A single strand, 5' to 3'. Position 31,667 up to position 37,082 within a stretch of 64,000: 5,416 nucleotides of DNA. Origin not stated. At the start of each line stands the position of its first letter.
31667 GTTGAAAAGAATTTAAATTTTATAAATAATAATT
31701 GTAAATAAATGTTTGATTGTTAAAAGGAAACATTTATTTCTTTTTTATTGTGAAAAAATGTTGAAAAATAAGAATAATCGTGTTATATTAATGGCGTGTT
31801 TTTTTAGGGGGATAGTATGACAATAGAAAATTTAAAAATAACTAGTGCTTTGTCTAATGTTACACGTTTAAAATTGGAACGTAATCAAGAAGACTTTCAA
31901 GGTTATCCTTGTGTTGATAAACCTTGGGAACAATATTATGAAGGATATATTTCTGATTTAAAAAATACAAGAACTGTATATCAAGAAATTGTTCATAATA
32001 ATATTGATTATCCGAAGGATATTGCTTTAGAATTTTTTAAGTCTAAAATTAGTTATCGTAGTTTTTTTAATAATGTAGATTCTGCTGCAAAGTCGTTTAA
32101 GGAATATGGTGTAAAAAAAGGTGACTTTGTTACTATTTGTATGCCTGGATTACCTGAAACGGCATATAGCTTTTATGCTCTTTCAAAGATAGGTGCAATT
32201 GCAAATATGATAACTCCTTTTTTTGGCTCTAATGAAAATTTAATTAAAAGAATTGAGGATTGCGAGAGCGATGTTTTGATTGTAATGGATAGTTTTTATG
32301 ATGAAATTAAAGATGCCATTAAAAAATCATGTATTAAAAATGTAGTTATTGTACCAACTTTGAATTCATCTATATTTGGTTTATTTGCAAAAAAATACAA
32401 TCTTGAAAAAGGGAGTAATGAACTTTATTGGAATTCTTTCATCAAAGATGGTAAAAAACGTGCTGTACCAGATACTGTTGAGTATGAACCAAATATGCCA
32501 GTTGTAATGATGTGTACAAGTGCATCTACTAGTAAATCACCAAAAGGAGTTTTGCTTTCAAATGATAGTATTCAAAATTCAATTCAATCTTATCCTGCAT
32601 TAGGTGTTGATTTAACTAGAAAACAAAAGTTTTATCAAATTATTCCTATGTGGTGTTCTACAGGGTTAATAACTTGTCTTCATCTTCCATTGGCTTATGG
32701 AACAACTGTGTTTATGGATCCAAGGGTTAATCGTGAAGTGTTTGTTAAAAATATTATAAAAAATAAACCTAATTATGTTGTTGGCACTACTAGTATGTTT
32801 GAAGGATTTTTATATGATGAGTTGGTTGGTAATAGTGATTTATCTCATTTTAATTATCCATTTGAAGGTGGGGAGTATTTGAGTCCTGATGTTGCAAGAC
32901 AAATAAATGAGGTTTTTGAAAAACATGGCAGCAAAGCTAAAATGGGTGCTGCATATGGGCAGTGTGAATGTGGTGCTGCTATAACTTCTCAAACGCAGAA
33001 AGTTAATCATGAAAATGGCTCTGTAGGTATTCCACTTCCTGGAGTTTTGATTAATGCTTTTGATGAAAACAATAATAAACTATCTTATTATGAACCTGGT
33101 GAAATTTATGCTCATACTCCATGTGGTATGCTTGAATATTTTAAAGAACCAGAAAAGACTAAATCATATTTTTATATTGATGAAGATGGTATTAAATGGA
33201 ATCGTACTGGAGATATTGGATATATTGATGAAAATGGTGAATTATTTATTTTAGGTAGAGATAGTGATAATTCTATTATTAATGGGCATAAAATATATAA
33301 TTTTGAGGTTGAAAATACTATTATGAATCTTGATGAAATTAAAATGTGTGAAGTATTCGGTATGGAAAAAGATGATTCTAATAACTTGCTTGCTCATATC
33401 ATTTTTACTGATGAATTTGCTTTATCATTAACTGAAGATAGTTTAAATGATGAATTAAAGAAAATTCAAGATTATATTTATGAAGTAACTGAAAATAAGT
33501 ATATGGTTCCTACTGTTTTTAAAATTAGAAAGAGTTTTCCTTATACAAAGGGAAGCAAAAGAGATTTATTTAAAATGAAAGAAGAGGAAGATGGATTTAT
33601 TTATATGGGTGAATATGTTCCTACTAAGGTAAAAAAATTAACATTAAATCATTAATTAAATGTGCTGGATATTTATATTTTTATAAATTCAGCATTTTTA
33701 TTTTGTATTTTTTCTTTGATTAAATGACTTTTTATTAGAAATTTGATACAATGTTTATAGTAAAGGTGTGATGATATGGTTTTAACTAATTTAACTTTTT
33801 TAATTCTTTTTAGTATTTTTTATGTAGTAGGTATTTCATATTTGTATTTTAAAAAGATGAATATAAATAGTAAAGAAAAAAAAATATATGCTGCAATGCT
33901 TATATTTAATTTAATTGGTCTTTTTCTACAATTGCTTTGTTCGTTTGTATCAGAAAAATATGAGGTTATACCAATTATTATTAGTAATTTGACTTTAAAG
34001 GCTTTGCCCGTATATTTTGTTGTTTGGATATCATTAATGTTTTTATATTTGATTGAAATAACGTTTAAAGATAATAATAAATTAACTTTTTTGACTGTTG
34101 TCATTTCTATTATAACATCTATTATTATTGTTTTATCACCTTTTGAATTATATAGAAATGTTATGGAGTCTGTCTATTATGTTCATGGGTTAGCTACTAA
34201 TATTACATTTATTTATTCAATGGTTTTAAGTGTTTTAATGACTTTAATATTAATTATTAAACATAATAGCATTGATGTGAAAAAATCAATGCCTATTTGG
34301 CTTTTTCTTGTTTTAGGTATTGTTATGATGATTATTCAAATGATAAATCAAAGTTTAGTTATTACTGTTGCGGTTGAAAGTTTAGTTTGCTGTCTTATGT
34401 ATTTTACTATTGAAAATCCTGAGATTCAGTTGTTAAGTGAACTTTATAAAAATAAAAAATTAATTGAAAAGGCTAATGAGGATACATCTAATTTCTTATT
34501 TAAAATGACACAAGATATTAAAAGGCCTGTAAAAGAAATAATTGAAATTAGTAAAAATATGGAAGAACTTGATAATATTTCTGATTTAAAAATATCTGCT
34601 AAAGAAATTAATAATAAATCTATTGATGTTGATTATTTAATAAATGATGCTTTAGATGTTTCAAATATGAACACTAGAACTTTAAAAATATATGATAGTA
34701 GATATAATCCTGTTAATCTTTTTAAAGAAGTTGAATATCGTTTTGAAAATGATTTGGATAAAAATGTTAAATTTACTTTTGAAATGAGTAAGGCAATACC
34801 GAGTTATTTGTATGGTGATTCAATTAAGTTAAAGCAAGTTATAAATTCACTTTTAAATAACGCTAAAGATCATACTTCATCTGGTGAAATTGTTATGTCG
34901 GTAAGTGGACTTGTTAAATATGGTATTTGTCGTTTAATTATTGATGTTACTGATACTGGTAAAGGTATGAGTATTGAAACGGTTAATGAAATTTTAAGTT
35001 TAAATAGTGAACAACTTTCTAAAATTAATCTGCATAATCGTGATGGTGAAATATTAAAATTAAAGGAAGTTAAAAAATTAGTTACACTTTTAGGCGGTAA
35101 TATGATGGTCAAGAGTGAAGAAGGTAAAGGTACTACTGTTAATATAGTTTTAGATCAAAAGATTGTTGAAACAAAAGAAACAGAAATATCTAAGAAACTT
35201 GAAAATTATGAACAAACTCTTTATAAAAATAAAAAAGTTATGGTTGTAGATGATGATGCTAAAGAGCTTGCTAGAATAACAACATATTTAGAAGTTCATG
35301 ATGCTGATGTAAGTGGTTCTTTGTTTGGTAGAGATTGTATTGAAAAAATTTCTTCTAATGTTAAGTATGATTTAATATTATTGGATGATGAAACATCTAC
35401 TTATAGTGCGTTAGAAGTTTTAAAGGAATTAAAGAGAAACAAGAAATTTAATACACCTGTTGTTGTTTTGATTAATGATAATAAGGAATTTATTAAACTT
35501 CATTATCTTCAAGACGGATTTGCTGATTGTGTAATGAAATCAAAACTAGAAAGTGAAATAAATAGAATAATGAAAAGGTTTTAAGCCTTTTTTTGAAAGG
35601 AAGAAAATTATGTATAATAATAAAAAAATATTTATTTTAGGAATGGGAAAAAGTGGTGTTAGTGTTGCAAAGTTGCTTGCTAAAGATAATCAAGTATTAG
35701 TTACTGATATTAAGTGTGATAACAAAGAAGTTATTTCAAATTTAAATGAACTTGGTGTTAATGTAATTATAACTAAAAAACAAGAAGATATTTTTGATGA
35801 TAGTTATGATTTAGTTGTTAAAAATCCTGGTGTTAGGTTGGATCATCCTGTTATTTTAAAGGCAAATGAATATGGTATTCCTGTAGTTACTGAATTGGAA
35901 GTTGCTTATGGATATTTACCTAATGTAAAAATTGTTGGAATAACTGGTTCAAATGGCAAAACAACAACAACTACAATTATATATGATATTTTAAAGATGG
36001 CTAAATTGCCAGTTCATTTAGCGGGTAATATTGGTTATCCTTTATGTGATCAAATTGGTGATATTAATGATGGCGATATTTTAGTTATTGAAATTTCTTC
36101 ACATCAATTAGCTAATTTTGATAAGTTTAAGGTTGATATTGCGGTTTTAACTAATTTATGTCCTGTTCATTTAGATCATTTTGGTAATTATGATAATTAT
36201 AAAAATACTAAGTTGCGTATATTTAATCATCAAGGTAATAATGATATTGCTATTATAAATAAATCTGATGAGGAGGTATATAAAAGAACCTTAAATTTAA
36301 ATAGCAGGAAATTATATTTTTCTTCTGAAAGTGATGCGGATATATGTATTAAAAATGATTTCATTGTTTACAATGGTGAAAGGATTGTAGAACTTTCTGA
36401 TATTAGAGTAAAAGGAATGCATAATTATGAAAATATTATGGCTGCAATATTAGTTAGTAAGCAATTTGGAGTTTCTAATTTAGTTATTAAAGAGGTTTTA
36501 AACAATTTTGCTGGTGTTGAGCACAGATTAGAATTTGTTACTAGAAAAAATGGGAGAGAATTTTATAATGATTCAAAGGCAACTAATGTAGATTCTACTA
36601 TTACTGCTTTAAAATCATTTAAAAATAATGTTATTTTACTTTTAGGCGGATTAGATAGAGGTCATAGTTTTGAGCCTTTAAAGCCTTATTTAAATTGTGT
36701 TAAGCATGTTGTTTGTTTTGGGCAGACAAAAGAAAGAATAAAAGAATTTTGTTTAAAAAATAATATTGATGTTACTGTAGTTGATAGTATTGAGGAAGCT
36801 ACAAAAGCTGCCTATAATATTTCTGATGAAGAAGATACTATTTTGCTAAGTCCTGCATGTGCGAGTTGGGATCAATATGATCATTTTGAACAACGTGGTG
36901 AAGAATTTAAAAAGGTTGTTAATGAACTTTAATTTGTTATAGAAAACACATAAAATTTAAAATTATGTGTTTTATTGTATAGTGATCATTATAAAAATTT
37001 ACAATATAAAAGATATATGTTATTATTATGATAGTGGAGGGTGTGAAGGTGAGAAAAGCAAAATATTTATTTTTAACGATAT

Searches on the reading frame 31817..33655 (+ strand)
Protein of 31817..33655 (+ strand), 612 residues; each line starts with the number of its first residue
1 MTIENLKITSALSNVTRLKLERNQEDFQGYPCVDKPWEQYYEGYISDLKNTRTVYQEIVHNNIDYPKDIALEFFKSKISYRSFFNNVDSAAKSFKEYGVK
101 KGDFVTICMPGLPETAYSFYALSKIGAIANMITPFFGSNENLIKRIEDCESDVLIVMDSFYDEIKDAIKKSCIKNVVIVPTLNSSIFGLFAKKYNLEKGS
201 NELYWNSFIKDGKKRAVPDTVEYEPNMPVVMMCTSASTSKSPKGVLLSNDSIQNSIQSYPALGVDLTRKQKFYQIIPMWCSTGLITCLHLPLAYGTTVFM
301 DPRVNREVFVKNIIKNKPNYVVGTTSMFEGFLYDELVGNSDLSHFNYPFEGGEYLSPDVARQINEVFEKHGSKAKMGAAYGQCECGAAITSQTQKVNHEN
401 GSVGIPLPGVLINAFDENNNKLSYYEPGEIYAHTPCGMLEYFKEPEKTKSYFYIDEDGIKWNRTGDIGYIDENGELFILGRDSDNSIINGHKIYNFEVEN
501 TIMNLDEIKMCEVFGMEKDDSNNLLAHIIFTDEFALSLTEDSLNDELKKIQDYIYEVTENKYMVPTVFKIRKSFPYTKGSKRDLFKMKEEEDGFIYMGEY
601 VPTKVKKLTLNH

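Call 19: search_protein_families(library=pfam, proteins=[window:31817-33655:+], max_evalue=0.00001)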
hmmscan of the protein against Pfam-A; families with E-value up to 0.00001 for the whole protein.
window:31817-33655:+ (612 aa): 1 family
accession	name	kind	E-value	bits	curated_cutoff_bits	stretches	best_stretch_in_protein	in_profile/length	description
PF00501.34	AMP-binding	-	1.5e-49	169.3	29.9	1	65-442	8-384/384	AMP-binding enzyme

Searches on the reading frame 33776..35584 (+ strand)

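Call 19: search_protein_families(library=pfam, proteins=[window:33776-35584:+], max_evalue=0.00001)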
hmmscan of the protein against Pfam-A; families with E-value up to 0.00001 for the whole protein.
window:33776-35584:+ (602 aa): 2 families
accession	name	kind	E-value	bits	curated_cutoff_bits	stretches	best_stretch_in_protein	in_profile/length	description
PF02518.31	HATPase_c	-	2.5e-15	57.3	26.4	1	347-461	1-109/111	Histidine kinase-, DNA gyrase B-, and HSP90-like ATPase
PF00072.30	Response_reg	-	6.6e-09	36.4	30.2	1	488-595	1-106/111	Response regulator receiver domain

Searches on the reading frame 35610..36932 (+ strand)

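Call 19: search_protein_families(library=pfam, proteins=[window:35610-36932:+], max_evalue=0.00001)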
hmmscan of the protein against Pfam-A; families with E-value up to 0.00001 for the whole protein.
window:35610-36932:+ (440 aa): 3 families
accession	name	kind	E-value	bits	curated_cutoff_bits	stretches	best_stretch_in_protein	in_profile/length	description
PF08245.18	Mur_ligase_M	-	2.2e-34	119.6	24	1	111-282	1-199/200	Mur ligase middle domain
PF02875.26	Mur_ligase_C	-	2.3e-14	54.7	28.4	1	305-417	1-127/127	Mur ligase, glutamate ligase domain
PF21799.2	MurD-like_N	-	7.8e-13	49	27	1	5-93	1-87/88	Mur ligase MurD-like, N-terminal domain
